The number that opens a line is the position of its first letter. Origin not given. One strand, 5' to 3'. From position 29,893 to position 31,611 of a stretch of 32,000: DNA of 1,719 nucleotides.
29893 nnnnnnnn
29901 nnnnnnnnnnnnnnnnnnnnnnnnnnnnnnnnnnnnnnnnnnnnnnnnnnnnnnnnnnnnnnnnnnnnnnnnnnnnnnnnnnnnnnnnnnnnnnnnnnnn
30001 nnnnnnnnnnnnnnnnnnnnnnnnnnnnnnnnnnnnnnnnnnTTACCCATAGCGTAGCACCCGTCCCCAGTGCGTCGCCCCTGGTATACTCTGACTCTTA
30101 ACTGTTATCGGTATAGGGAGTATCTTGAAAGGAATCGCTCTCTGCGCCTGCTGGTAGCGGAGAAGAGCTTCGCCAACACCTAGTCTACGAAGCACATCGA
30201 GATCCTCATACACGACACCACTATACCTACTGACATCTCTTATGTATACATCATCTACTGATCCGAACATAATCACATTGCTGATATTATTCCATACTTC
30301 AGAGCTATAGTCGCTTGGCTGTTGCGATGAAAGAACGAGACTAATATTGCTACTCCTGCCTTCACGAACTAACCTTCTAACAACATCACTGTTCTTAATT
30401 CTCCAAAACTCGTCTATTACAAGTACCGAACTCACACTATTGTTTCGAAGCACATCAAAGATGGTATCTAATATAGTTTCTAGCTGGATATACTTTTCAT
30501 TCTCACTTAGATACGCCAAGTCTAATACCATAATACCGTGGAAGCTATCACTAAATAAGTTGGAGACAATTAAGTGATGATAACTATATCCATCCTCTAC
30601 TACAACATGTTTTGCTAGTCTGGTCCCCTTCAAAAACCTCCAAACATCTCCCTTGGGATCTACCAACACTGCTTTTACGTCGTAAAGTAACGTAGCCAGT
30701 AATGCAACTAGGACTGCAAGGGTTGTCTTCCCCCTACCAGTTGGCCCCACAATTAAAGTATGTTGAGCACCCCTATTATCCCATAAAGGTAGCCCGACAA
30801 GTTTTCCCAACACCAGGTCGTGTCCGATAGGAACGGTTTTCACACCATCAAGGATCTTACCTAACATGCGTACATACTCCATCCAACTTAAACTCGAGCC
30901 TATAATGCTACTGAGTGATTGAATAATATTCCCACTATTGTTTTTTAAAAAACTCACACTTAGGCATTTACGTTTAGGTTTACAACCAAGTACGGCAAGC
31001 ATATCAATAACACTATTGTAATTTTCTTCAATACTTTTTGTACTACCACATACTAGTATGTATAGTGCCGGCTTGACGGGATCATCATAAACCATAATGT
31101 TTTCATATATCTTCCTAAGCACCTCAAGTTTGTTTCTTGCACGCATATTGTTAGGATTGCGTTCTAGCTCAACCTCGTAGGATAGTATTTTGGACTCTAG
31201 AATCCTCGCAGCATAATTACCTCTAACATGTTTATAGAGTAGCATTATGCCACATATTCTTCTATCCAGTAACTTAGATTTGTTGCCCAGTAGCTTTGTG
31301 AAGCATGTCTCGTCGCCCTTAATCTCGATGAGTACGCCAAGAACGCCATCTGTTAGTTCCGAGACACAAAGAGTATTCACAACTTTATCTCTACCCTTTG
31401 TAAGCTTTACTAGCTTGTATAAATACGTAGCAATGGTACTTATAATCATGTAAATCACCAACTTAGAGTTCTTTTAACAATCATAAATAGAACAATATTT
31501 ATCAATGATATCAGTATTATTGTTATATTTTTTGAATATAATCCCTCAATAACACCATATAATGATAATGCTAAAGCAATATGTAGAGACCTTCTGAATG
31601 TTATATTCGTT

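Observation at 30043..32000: AT-rich operon encoding a VirB4/CedB-like ATPase plus small membrane proteins, truncated by the window edge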

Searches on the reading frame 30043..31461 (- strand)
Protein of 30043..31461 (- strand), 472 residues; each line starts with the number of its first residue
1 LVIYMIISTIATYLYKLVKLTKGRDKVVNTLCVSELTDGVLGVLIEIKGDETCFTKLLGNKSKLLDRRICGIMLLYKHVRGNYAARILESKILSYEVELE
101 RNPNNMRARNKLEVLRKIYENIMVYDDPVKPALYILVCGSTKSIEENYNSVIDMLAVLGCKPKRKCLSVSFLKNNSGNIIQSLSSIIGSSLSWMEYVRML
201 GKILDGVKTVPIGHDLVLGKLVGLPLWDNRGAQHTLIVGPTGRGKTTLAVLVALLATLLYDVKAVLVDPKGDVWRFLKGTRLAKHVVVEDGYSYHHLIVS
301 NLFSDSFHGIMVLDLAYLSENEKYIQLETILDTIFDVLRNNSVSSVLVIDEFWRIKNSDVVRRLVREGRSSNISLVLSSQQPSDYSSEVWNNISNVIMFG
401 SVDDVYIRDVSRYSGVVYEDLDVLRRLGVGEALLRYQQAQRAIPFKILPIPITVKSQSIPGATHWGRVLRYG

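Call 3: search_protein_families(library=pfam, proteins=[window:30043-31461:-], max_evalue=0.1)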
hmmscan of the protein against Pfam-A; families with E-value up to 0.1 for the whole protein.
window:30043-31461:- (472 aa): 18 families
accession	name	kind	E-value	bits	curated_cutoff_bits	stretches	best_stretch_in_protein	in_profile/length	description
PF12846.13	AAA_10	-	7.6e-15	55.2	27.5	2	337-435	234-340/362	AAA-like domain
PF01580.24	FtsK_SpoIIIE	-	5.1e-06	26.5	24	1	228-271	34-81/221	FtsK/SpoIIIE family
PF13401.12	AAA_22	-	0.00018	22.3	27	1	231-379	4-122/130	AAA domain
PF10412.15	TrwB_AAD_bind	-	0.00022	20.7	20.5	1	222-272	5-54/387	Type IV secretion-system coupling protein DNA-binding domain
PF02534.20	T4SS-DNA_transf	-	0.0006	19.2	20.1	1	224-284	36-93/468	Type IV secretory system Conjugative DNA transfer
PF12696.13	TraG-D_C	-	0.00079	19.8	22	1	347-415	4-80/126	TraM recognition site of TraD and TraG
PF01935.23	DUF87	-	0.0024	18.5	23.2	1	233-298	24-78/220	Helicase HerA, central domain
PF20720.3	nSTAND3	-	0.0041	17.3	27.2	0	234-258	19-43/155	Novel STAND NTPase 3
PF05496.18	RuvB_N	-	0.0052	17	27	1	232-254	33-55/159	Holliday junction DNA helicase RuvB P-loop domain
PF00004.35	AAA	-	0.009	16.9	21.2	0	236-359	2-73/131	ATPase family associated with various cellular activities (AAA)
PF04851.21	ResIII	-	0.021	15.2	22.5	1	230-269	21-61/164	Type III restriction enzyme, res subunit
PF00270.35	DEAD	-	0.021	15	26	0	233-267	15-51/167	DEAD/DEAH box helicase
PF02562.22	PhoH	-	0.031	14.2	27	1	235-265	22-52/205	PhoH-like protein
PF13555.12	AAA_29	-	0.043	14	27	0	231-249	23-39/61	P-loop containing region of AAA domain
PF25199.1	nSTAND_NTPase5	-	0.052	13.8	34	0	227-254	36-63/145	Novel STAND NTPase 5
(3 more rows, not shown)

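Call 4: search_protein_families(library=ncbifam, proteins=[window:30043-31461:-], max_evalue=0.1)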
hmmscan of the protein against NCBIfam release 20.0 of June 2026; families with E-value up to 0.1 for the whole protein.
window:30043-31461:- (472 aa): 25 families
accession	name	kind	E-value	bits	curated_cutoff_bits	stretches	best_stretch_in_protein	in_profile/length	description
NF041017.1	DNA_import_CedB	equivalog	7.2e-24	84.3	700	2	83-341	125-368/590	DNA import protein CedB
NF053655.1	CedD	equivalog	4.5e-08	32.2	600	1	305-438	378-516/527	DNA-translocating ATPase CedD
NF042943.1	HerA_antiphage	equivalog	2e-06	26.7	800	1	357-411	458-512/566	anti-phage-associated helicase HerA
TIGR00929.1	VirB4_CagE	subfamily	1.3e-05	23.7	643.1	1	234-291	439-495/792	VirB4 family type IV secretion/conjugal transfer ATPase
NF041214.1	plasmid_TraB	equivalog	1.6e-05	23.6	800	1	356-401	362-409/639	plasmid transfer protein TraB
NF052333.1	ATPase_TcpF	exception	2.1e-05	22.6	1100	1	341-434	679-780/813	conjugal transfer ATPase TcpF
NF045973.1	conju_CD1115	equivalog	2.9e-05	23.1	250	1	229-361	21-137/442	VirD4-like conjugal transfer protein, CD1115 family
TIGR03743.1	SXT_TraD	subfamily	4.3e-05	22.2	366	1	233-294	176-236/636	conjugative transfer system coupling protein TraD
TIGR03924.1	T7SS_EccC_a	equivalog_domain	0.00024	20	509.15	1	209-381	425-606/673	type VII secretion protein EccCa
NF045975.1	VirB4_plasma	equivalog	0.00066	17.5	590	0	310-388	716-810/894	Mbov_0397 family ICE element conjugal transfer ATPase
NF042944.1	HerA_antiphage_2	equivalog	0.00069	18.5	850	1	360-409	454-506/576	anti-phage-associated helicase HerA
NF040937.1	HerA_Thermprot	equivalog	0.00093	17.7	800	1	362-434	375-448/487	DNA double-strand break repair helicase HerA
TIGR00635.1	ruvB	equivalog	0.0035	16.4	299.05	1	232-254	30-52/305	Holliday junction branch migration DNA helicase RuvB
NF010447.0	PRK13873.1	equivalog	0.0041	15.1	1020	1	233-255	442-464/815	conjugal transfer protein TrbE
NF000868.0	PRK00080.1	equivalog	0.0069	15.3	282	1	232-254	51-73/330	Holliday junction branch migration DNA helicase RuvB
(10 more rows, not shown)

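Call 5: search_solved_structures(query=window:30043-31461:-, max_evalue=1, show_alignments=2)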
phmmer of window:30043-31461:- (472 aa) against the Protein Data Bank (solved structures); distinct sequences matched with E-value up to 1: 24.
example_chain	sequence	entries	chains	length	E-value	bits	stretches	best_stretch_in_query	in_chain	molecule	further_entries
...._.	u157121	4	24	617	0.0031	19.5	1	361-435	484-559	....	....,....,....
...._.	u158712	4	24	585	0.0042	19.1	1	360-466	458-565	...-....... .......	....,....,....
4d2i_A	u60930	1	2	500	0.0045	19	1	361-434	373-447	HERA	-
8yho_A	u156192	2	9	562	0.0058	18.7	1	356-400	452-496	DUF87 domain-containing protein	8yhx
8xau_A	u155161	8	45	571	0.0068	18.4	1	358-435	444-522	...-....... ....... | HerA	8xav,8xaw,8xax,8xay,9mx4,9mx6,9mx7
6c2u_A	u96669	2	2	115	0.0077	18.3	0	228-255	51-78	phosphate-loop protein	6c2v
9x1l_A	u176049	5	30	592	0.031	16.2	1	360-437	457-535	DNA helicase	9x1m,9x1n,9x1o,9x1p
8wiv_A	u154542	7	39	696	0.045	15.7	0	359-399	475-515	Helicase HerA central domain-containing protein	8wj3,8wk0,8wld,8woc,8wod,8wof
8j4u_M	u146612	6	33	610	0.12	14.3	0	360-395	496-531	Nucleoside triphosphate hydrolase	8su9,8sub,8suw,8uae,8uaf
2ius_A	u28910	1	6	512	0.13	14.1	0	202-271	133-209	DNA TRANSLOCASE FTSK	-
7x7p_M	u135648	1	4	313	0.17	13.8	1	231-280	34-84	Holliday junction ATP-dependent DNA helicase RuvB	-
1e9r_A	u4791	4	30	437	0.19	13.6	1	221-274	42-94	CONJUGAL TRANSFER PROTEIN TRWB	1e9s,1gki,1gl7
1gl6_A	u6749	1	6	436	0.19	13.6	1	221-274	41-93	ATPASE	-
7x7q_M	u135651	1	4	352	0.2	13.6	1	231-280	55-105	Holliday junction ATP-dependent DNA helicase RuvB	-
7x5b_A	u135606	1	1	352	0.2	13.6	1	231-279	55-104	Holliday junction ATP-dependent DNA helicase RuvB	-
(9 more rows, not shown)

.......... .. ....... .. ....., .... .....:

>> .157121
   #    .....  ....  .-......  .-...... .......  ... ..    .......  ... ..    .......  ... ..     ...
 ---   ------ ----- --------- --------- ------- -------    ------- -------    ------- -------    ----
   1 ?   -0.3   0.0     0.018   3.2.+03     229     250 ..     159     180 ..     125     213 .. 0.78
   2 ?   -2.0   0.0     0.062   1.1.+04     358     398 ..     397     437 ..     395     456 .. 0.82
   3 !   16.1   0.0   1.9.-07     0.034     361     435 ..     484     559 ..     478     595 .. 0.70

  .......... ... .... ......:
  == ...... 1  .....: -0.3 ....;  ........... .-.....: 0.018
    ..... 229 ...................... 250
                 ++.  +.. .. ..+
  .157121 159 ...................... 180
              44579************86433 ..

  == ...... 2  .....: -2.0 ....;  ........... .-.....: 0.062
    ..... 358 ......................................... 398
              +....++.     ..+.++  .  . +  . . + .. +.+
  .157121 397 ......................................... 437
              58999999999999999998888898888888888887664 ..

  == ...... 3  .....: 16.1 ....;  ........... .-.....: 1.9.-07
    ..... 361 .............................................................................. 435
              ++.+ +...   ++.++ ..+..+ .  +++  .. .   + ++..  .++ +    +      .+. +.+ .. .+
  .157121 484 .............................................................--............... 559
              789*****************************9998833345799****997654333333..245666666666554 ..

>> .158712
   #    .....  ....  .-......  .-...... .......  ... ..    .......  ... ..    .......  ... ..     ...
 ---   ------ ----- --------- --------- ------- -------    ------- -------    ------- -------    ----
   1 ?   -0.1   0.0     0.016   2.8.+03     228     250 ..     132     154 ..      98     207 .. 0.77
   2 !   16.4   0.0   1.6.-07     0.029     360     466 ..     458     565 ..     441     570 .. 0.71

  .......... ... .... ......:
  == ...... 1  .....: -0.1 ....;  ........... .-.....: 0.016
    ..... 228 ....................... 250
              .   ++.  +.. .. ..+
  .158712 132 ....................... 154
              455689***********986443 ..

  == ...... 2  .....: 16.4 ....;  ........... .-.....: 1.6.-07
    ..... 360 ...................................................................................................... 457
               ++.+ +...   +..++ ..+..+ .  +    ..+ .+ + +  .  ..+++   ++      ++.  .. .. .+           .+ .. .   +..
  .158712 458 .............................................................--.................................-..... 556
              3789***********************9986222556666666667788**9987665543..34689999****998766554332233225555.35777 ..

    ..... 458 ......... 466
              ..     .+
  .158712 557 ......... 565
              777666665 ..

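Call 6: find_encoding_contigs(protein=window:30043-31461:-, flank=10000, max_places=10)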
Protein window:30043-31461:- (472 aa): 1 contig read that carries it; 1 place shown.
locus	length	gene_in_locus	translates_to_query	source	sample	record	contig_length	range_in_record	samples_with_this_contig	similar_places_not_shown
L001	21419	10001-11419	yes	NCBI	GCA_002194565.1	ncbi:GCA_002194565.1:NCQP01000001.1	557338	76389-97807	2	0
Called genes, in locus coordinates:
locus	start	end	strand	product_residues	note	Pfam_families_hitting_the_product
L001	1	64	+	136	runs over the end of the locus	PF04014:MazE_antitoxin (weak)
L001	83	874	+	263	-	PF01904:DUF72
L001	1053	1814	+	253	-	PF00705:PCNA_N (weak), PF02747:PCNA_C (weak)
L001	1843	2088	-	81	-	-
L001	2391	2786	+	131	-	-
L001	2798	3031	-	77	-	PF12136:RNA_pol_Rpo13 (faint)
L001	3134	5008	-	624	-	PF04851:ResIII (faint), PF01580:FtsK_SpoIIIE (faint), PF01935:DUF87, PF05872:HerA_C (faint), PF10412:TrwB_AAD_bind (faint), PF12846:AAA_10 (faint)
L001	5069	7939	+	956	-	PF00270:DEAD, PF04851:ResIII, PF00271:Helicase_C, PF19306:WHD_Lhr, PF08494:DEAD_assoc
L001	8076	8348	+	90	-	PF27251:CedA1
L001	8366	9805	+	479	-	PF27251:CedA1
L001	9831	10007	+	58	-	-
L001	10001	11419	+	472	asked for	PF01580:FtsK_SpoIIIE (faint), PF12846:AAA_10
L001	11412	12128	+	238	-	PF00181:Ribosomal_L2_N (weak), PF03947:Ribosomal_L2_C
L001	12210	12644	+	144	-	PF00203:Ribosomal_S19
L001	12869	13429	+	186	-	PF01209:Ubie_methyltran, PF13847:Methyltransf_31, PF08241:Methyltransf_11, PF08242:Methyltransf_12, PF13649:Methyltransf_25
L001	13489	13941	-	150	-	-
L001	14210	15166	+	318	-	PF07728:AAA_5, PF18934:DUF5682 (weak)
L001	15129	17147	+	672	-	PF05762:VWA_CoxE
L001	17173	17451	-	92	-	-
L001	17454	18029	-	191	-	PF03692:CxxCxxCC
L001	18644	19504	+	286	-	PF02598:Methyltrn_RNA_3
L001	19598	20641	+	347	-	PF00297:Ribosomal_L3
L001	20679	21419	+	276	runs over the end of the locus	PF00573:Ribosomal_L4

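Call 10: search_protein_families(library=ncbifam, proteins=[L001:8079-8348:+, L001:8366-9805:+, L001:9831-10007:+, L001:3134-5008:-, L001:5069-7939:+, L001:2391-2786:+, L001:1843-2088:-, L001:2798-3031:-], max_evalue=0.01)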
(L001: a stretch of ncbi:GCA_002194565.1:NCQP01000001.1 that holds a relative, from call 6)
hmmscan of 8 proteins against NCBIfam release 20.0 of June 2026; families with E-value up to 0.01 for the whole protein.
L001:8079-8348:+ (89 aa): 3 families
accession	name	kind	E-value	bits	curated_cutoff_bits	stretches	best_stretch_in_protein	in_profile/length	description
NF041797.1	Ced_CedA1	equivalog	8.7e-39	131.5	100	1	3-77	1-75/75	DNA import protein CedA1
NF041796.2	Ced_CedA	equivalog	2.2e-08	34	330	1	13-77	6-70/259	DNA import protein CedA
NF053657.1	CedE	equivalog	2.5e-08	34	400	1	13-75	5-67/260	DNA-translocating protein CedE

L001:8366-9805:+ (479 aa): 3 families
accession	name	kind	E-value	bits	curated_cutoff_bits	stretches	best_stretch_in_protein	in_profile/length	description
NF041796.2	Ced_CedA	equivalog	1.4e-36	126.4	330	1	4-197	4-197/259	DNA import protein CedA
NF053657.1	CedE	equivalog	8.2e-17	61.8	400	1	6-191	5-195/260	DNA-translocating protein CedE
NF041797.1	Ced_CedA1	equivalog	2.8e-05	24.1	100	1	5-67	10-72/75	DNA import protein CedA1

L001:9831-10007:+ (58 aa): 0 families

L001:3134-5008:- (624 aa): 19 families
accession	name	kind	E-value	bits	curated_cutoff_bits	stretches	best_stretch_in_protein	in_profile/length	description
NF040819.1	helicase_HerA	equivalog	2e-19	69.5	970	2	493-623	389-515/561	DNA double-strand break repair helicase HerA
NF040937.1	HerA_Thermprot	equivalog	5.3e-19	68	800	2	508-623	351-462/487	DNA double-strand break repair helicase HerA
NF053655.1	CedD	equivalog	5.2e-16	58.4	600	2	295-345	223-270/527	DNA-translocating ATPase CedD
NF042944.1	HerA_antiphage_2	equivalog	2.1e-14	53.2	850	2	510-623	431-543/576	anti-phage-associated helicase HerA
NF033849.1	ser_rich_anae_1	subfamily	3.6e-14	51.1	650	2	274-418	740-892/1163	serine-rich protein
NF042943.1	HerA_antiphage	equivalog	3.7e-14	52.2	800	1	468-620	396-547/566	anti-phage-associated helicase HerA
NF041017.1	DNA_import_CedB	equivalog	1.7e-13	50.1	700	1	288-623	270-587/590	DNA import protein CedB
NF045975.1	VirB4_plasma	equivalog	4.5e-11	41.2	590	1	293-551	515-805/894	Mbov_0397 family ICE element conjugal transfer ATPase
NF045971.1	conju_CD1110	equivalog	1.3e-10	40.2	325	1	292-553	414-672/752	VirB4-like conjugal transfer ATPase, CD1110 family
TIGR03925.1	T7SS_EccC_b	equivalog_domain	8.4e-09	34.2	346.55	1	285-342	353-411/564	type VII secretion protein EccCb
TIGR00929.1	VirB4_CagE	subfamily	3.4e-07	28.9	643.1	1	295-576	439-708/792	VirB4 family type IV secretion/conjugal transfer ATPase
TIGR02746.1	TraC-F-type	equivalog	1.6e-06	26.3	567.05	1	293-557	430-692/800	type IV secretion system protein TraC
NF041214.1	plasmid_TraB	equivalog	8.1e-06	24.6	800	1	291-333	246-286/639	plasmid transfer protein TraB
TIGR02759.1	TraD_Ftype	equivalog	6.2e-05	22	521.35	1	291-347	174-227/566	type IV conjugative transfer system coupling protein TraD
NF045973.1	conju_CD1115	equivalog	0.00028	19.9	250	1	288-364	19-99/442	VirD4-like conjugal transfer protein, CD1115 family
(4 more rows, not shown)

L001:5069-7939:+ (956 aa): 43 families (the best 25 are shown)
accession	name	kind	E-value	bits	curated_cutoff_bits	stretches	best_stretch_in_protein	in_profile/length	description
NF010338.0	PRK13767.1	equivalog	6.9e-139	464.6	849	1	15-795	15-840/877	ATP-dependent helicase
TIGR04121.1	DEXH_lig_assoc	equivalog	2.2e-117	392.8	850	1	29-795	9-779/804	ligase-associated DNA damage response DEXH box helicase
NF007284.0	PRK09751.1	equivalog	2.7e-73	247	1496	2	305-626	353-692/1538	ATP-dependent helicase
TIGR03817.1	DECH_helic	hypoth_equivalog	2.4e-38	131.9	874.1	1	19-388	21-389/742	helicase/secretion neighborhood putative DEAH-box helicase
NF008394.0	PRK11192.1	equivalog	3.2e-34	118.5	507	1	19-374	10-343/441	ATP-dependent RNA helicase SrmB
NF053636.1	DDHlcsCsdAPsy1082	equivalog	7.8e-29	100.6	890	1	21-376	13-341/512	DEAD/DEAH box helicase CsdA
NF053631.1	RNA_helic_CshA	equivalog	2.4e-28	99.2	646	1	22-384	9-343/434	degradosome RNA helicase CshA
NF053711.1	RNA_heli_RhlE1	exception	1.7e-26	92.9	750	1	17-383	7-349/434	RNA helicase RhlE1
NF001308.0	PRK00254.1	equivalog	2.2e-26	92.3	1216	1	25-446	14-444/720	ATP-dependent DNA helicase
NF008744.0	PRK11776.1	equivalog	4.4e-26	91.5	524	1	19-376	11-340/460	ATP-dependent RNA helicase DbpA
NF002654.0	PRK02362.1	equivalog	3.5e-24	85.1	887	1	39-300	28-268/739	ATP-dependent DNA helicase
NF040935.1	helicase_Hel308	equivalog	2.3e-23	82.2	1200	1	24-292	16-264/704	ATP-dependent DNA helicase Hel308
TIGR01587.1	cas3_core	equivalog_domain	9.3e-22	77.6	102.45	1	52-371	2-318/358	CRISPR-associated helicase Cas3'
NF008642.0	PRK11634.1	equivalog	1.4e-21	76.6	989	1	25-387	19-354/628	DEAD/DEAH family ATP-dependent RNA helicase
NF002251.0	PRK01172.1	equivalog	6.4e-21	74.3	891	1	39-370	27-362/674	ATP-dependent DNA helicase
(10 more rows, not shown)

L001:2391-2786:+ (131 aa): 1 family
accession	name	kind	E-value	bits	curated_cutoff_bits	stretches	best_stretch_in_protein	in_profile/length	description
TIGR00003.1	TIGR00003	subfamily_domain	0.00047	20.3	62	1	97-126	36-66/66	copper ion binding protein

L001:1843-2088:- (81 aa): 0 families

L001:2798-3031:- (77 aa): 0 families

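Call 11: search_protein_families(library=pfam, proteins=[L001:8079-8348:+, L001:8366-9805:+, L001:9831-10007:+, L001:3134-5008:-], max_evalue=0.1)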
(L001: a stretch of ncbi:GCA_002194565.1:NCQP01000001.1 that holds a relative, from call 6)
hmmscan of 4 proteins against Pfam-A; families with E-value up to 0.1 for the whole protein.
L001:8079-8348:+ (89 aa): 0 families

L001:8366-9805:+ (479 aa): 1 family
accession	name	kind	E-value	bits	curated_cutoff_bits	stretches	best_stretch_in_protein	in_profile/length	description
PF11589.14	DUF3244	-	0.047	14.1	25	0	235-276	45-86/96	Domain of unknown function (DUF3244)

L001:9831-10007:+ (58 aa): 0 families

L001:3134-5008:- (624 aa): 23 families
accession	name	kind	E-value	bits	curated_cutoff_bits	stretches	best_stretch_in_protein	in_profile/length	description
PF01935.23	DUF87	-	5.2e-14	53.3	23.2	1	286-406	14-126/220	Helicase HerA, central domain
PF12846.13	AAA_10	-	1.1e-07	31.7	27.5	1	286-353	14-81/362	AAA-like domain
PF10412.15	TrwB_AAD_bind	-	2.1e-07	30.7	20.5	1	291-342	13-61/387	Type IV secretion-system coupling protein DNA-binding domain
PF04851.21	ResIII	-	2e-06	28.2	22.5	1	291-331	21-61/164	Type III restriction enzyme, res subunit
PF01580.24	FtsK_SpoIIIE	-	6e-06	26.3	24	1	287-334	32-81/221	FtsK/SpoIIIE family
PF05872.18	HerA_C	-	1.1e-05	24.7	22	1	488-610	236-362/502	Helicase HerA-like C-terminal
PF13401.12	AAA_22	-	7.6e-05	23.5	27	1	293-341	5-52/130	AAA domain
PF20720.3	nSTAND3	-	9.4e-05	22.6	27.2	1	280-351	4-72/155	Novel STAND NTPase 3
PF18766.7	SWI2_SNF2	-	0.00013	22.1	26.7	1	297-331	22-56/221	SWI2/SNF2 ATPase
PF06745.19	ATPase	-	0.00035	20.5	26.6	1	293-333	19-59/231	KaiC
PF05707.18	Zot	-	0.00097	19.1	20.3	1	509-558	84-136/197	Zonular occludens toxin (Zot)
PF19044.6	P-loop_TraG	-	0.0013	17.9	25.8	1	286-340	22-73/413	TraG P-loop domain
PF25199.1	nSTAND_NTPase5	-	0.0014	18.9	34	1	291-329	39-76/145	Novel STAND NTPase 5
PF00270.35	DEAD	-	0.0036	17.5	26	0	292-332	13-53/167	DEAD/DEAH box helicase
PF00437.27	T2SSE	-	0.0078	15.3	24.9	1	291-332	140-179/370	Type II/IV secretion system protein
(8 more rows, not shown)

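Call 14: find_homologous_proteins(query=window:30043-31461:-, max_evalue=0.00001)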
Query window:30043-31461:- (472 aa): 11 proteins with E <= 0.00001 among 8000 candidates.
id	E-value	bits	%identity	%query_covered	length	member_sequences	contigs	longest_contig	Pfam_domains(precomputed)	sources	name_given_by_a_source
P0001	0.0e+0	1030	100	99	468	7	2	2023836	PF12846.14,PF01580.25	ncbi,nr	ncbi:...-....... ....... [Pyrodictium delaneyi]|nr:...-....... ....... [Pyrodictium delaneyi]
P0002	3.8e-178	611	55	100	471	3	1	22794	PF10412.16,PF13401.13,PF12846.14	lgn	-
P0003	9.2e-155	534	56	87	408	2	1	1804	PF10412.16,PF13401.13,PF12846.14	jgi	-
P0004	4.3e-84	301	47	64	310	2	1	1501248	PF05872.19,PF13401.13,PF12846.14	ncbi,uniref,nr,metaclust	ncbi:hypothetical protein CF15_06325 [Pyrodictium occultum]|uniref:AAA+ ATPase domain-containing pro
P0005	6.6e-18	83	40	19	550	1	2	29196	PF10412.16,PF01935.24,PF05872.19,PF12846.14,PF01580.25,PF12696.14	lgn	-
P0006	7.1e-17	79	39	20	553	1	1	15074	PF01935.24,PF05872.19,PF12846.14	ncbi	ncbi:MAG: DUF87 domain-containing protein [Desulfurococcaceae archaeon]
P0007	1.9e-12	65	25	70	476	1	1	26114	PF01935.24,PF13401.13,PF12846.14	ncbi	-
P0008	1.2e-10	59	26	70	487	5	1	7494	PF05872.19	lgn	-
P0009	3.7e-10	57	25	47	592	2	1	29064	PF01935.24,PF12846.14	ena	-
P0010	1.9e-8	52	27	44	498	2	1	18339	PF01935.24,PF05872.19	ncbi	-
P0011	5.4e-8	50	27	44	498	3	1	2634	PF05872.19,PF12846.14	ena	-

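Call 22: find_related_loci(query=window:30043-31461:-, collection=genome_contigs, flank=10000)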
Query window:30043-31461:- (472 aa) in genome_contigs; peptide patterns used: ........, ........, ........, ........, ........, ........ (x = any residue, [..] = any of these).
51 stretches matched a pattern, but none encodes a relative of the query by tblastn (E <= 1e-3).
